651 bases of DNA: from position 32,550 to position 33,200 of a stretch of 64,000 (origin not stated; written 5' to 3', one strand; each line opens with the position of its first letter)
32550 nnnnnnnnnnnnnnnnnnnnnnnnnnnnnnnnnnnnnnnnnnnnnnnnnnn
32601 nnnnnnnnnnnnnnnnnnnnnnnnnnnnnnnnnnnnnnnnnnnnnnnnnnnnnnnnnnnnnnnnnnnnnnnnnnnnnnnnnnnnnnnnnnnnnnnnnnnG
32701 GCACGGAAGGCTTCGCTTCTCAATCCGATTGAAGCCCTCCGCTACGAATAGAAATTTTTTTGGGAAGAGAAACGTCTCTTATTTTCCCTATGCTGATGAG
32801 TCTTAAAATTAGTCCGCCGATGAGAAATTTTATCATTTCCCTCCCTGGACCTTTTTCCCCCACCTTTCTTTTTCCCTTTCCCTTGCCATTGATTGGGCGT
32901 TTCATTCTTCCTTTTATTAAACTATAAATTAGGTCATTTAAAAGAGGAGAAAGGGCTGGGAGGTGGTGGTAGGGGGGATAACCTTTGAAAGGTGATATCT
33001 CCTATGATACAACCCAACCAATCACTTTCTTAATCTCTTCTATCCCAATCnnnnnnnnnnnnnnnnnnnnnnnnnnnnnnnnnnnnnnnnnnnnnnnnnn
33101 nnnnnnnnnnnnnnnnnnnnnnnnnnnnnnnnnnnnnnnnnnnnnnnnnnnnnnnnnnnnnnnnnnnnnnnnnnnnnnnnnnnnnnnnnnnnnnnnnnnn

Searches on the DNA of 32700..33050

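Call 110: search_with_rna_model(model_id=R1, source=window, start=32700, end=33050, filters=off, max_evalue=0.01, show_alignments=1)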
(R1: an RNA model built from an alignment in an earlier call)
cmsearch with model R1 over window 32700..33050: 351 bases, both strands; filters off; matches with E-value up to 0.01: 1.
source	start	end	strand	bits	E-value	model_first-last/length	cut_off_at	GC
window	32787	32982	-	24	5.4e-09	28-223/261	-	0.42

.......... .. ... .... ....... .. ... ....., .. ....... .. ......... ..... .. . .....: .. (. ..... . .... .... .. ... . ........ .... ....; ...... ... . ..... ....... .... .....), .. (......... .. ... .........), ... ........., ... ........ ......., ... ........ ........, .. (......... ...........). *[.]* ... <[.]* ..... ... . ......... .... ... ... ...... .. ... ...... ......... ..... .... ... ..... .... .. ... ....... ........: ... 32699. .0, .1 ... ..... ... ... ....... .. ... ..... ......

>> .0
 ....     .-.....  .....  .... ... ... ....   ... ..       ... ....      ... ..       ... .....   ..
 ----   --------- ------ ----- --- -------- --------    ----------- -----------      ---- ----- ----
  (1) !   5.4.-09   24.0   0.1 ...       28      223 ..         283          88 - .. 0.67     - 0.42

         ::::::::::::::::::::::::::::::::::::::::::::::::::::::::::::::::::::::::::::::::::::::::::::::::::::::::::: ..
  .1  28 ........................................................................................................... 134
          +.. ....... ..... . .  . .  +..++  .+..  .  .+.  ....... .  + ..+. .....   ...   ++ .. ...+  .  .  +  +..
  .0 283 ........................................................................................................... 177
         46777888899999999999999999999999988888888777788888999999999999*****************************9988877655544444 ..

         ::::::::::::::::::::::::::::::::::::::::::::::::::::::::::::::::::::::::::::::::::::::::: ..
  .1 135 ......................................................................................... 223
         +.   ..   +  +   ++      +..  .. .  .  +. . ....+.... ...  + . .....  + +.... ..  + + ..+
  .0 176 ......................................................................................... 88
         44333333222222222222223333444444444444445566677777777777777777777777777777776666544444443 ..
